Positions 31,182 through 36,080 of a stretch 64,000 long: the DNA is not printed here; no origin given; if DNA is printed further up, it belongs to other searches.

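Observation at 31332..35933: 1533-aa secreted protein built from cohesin-like modules and His/Cys mini-modules, with no recognisable anchor or dockerin partner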

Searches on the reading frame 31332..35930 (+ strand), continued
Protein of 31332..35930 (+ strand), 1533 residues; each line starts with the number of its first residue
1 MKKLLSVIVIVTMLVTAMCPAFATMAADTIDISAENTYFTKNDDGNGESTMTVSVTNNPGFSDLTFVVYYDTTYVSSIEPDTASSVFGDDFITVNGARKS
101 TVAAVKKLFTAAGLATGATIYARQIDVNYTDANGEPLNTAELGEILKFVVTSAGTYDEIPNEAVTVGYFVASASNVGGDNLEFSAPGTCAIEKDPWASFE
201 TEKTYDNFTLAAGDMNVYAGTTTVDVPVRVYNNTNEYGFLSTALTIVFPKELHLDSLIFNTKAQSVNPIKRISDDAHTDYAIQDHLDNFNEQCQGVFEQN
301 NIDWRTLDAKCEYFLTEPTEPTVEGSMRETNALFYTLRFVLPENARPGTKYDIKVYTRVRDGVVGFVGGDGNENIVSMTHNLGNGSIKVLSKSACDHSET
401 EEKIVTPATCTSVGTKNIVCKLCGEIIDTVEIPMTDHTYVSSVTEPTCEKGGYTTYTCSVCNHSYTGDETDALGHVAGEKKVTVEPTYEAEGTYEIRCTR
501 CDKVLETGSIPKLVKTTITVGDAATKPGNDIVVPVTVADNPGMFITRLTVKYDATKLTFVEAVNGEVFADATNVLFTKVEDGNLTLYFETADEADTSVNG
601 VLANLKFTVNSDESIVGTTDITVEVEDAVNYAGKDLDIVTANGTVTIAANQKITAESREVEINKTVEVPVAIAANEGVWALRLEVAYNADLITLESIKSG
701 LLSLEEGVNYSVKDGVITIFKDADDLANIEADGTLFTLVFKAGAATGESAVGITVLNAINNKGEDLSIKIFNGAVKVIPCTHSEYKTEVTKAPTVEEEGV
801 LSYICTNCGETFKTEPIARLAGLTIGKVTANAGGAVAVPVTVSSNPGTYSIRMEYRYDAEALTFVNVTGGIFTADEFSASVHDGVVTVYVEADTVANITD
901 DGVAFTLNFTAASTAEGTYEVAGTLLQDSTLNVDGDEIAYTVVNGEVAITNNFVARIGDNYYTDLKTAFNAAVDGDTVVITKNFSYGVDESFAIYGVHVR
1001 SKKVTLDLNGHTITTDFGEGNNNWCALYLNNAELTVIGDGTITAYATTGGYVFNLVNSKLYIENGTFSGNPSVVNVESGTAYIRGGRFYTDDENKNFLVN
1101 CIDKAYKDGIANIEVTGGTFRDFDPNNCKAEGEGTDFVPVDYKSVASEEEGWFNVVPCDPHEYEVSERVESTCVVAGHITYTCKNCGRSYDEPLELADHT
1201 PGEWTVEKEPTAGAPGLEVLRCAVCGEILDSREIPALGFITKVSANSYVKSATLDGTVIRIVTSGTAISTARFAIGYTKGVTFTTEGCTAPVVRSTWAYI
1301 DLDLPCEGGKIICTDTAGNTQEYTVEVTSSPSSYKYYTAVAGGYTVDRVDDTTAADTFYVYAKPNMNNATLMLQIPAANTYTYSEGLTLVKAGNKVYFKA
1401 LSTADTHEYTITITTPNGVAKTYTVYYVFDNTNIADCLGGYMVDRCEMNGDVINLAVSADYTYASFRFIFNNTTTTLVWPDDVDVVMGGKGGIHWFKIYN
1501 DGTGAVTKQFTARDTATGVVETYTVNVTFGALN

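Call 64: search_protein_families(library=pfam, proteins=[P0008, P0009, P0010, P0012, P0014], max_evalue=0.0001)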
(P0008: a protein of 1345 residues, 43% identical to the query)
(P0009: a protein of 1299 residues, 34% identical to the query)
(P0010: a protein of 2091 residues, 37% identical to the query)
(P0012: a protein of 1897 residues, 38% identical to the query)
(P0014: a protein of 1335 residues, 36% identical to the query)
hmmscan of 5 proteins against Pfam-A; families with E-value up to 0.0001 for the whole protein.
P0008 (1345 aa): 2 families
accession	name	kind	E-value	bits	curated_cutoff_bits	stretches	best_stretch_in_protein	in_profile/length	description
PF00963.24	Cohesin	-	4.7e-53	179.6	24.1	5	908-1025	2-126/139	Cohesin domain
PF23274.1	DUF7077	-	5e-09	36.5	27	0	346-392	68-114/122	Domain of unknown function (DUF7077)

P0009 (1299 aa): 1 family
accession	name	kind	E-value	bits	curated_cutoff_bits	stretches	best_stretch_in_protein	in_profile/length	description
PF00963.24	Cohesin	-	2e-31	109.5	24.1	3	470-572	2-108/139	Cohesin domain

P0010 (2091 aa): 2 families
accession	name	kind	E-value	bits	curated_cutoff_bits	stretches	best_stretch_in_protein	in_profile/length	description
PF00963.24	Cohesin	-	1.6e-45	155.2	24.1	3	620-728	2-116/139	Cohesin domain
PF00404.24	Dockerin_1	-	4.8e-05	23.9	22.9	1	2030-2079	2-55/57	Dockerin type I domain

P0012 (1897 aa): 4 families
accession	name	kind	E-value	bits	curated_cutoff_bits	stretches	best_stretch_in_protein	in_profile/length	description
PF00963.24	Cohesin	-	2.6e-31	109.1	24.1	2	471-567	4-106/139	Cohesin domain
PF06750.18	A24_N_bact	-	5.8e-10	39.5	23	0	1652-1716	3-46/84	Bacterial Peptidase A24 N-terminal domain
PF00404.24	Dockerin_1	-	1.5e-09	38.4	22.9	1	1835-1882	2-52/57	Dockerin type I domain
PF24973.1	EGF_LMN_ATRN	-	4.9e-06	27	27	0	1398-1417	14-31/44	Laminin/attractin EGF domain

P0014 (1335 aa): 1 family
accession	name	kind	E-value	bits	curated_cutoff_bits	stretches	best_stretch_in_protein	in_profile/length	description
PF00963.24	Cohesin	-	8.8e-05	23.2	24.1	0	203-321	6-108/139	Cohesin domain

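Call 72: search_protein_families(library=pfam, proteins=[L002:4905-5633:+, L002:9649-11970:+, L002:12004-13122:-], max_evalue=0.001)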
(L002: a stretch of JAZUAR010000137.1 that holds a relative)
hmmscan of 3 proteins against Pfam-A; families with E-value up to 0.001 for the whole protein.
L002:4905-5633:+ (243 aa): 2 families
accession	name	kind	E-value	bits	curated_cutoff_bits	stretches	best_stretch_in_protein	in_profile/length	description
PF04488.21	Gly_transf_sug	-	1.5e-17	64.5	23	1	22-98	3-87/93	Glycosyltransferase sugar-binding region containing DXD motif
PF05704.18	Caps_synth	-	2.4e-09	37.4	24.5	1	6-110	47-156/278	Capsular polysaccharide synthesis protein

L002:9649-11970:+ (774 aa): 2 families
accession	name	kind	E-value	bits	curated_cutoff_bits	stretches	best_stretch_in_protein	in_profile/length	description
PF02901.20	PFL-like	-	3.2e-115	386.6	24.3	1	50-626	30-634/647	Pyruvate formate lyase-like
PF01228.26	Gly_radical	-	6e-19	69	22.2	1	657-759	3-106/106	Glycine radical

L002:12004-13122:- (373 aa): 3 families
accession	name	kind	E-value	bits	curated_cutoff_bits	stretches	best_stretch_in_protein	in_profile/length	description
PF01170.24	UPF0020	-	3.5e-51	174.2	22.3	1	162-366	1-195/197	RMKL-like, methyltransferase domain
PF22020.1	RlmL_1st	-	4.8e-20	71.7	27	1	5-58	2-54/55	RlmL ferredoxin-like domain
PF02926.22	THUMP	-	9.8e-15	55.2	20.6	1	67-153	1-84/84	THUMP domain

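Call 76: find_encoding_contigs(protein=P0010, flank=9000, max_places=1)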
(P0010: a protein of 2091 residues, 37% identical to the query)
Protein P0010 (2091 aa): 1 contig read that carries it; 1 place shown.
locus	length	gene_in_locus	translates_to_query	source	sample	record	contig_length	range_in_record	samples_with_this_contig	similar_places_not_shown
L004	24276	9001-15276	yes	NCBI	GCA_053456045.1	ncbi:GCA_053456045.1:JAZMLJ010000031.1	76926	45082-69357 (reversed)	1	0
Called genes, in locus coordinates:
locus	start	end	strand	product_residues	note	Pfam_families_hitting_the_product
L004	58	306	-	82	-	-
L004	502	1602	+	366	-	PF13393:tRNA-synt_His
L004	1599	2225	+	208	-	PF01634:HisG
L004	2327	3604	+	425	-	PF00815:Histidinol_dh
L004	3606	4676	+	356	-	PF00155:Aminotran_1_2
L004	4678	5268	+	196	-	PF00475:IGPD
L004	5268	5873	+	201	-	PF00117:GATase, PF07685:GATase_3, PF07722:Peptidase_C26 (faint)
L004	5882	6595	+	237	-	PF00977:His_biosynth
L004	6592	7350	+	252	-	PF00977:His_biosynth, PF01207:Dus (faint)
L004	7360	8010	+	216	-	PF01502:PRA-CH, PF01503:PRA-PH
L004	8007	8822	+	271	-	PF02811:PHP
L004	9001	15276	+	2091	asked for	PF00963:Cohesin, PF18998:Flg_new_2 (faint)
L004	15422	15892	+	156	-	PF01668:SmpB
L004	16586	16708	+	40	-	-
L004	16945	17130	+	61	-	PF12844:HTH_19 (weak), PF01381:HTH_3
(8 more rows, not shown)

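Call 77: find_encoding_contigs(protein=P0012, flank=9000, max_places=1)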
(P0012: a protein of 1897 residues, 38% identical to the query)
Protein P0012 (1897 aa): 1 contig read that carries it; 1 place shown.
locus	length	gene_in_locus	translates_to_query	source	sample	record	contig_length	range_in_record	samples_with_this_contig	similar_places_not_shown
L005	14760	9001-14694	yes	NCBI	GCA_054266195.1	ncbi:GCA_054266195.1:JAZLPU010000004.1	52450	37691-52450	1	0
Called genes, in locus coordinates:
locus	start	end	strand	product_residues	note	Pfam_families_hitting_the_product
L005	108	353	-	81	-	-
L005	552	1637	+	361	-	PF13393:tRNA-synt_His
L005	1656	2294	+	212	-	PF01634:HisG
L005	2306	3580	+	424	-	PF00815:Histidinol_dh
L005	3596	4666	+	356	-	PF00155:Aminotran_1_2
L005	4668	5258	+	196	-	PF00475:IGPD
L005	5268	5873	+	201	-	PF00117:GATase, PF07685:GATase_3, PF07722:Peptidase_C26 (faint)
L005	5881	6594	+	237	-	PF00977:His_biosynth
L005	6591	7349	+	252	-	PF00977:His_biosynth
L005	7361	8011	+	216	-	PF01502:PRA-CH, PF01503:PRA-PH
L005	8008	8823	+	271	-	PF02811:PHP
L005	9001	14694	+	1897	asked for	PF00963:Cohesin, PF06750:A24_N_bact (faint), PF00404:Dockerin_1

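Call 79: find_encoding_contigs(protein=P0282, flank=9000, max_places=1)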
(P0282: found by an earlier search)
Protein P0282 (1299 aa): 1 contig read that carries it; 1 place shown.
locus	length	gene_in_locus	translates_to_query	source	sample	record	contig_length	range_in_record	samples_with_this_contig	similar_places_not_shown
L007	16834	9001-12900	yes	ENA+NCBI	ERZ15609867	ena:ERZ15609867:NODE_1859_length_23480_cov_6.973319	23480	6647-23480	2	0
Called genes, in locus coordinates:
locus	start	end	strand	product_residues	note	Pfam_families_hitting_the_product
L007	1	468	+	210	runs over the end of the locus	-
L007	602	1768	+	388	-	PF01545:Cation_efflux, PF16916:ZT_dimer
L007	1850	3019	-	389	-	PF00438:S-AdoMet_synt_N, PF02772:S-AdoMet_synt_M, PF02773:S-AdoMet_synt_C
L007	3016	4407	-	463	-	PF01594:AI-2E_transport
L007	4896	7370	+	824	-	PF02687:FtsX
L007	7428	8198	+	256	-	PF02463:SMC_N (faint), PF00005:ABC_tran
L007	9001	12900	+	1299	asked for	PF00963:Cohesin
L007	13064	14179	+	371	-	PF13439:Glyco_transf_4, PF13579:Glyco_trans_4_4 (weak), PF00534:Glycos_transf_1, PF13692:Glyco_trans_1_4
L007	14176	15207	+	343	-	PF13439:Glyco_transf_4, PF13579:Glyco_trans_4_4 (weak), PF20706:GT4-conflict (weak), PF00534:Glycos_transf_1, PF13692:Glyco_trans_1_4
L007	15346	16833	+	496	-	?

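Call 80: find_encoding_contigs(protein=P0014, flank=5000, max_places=1)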
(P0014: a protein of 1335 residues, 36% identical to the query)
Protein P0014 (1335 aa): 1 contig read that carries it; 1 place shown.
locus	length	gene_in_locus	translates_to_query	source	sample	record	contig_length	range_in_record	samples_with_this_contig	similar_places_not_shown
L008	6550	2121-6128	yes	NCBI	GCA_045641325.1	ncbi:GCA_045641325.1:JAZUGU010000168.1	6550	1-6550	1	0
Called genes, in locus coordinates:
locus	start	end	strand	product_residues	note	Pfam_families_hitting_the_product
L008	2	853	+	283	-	?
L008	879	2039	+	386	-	PF01168:Ala_racemase_N, PF00842:Ala_racemase_C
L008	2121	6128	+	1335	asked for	-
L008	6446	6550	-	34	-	?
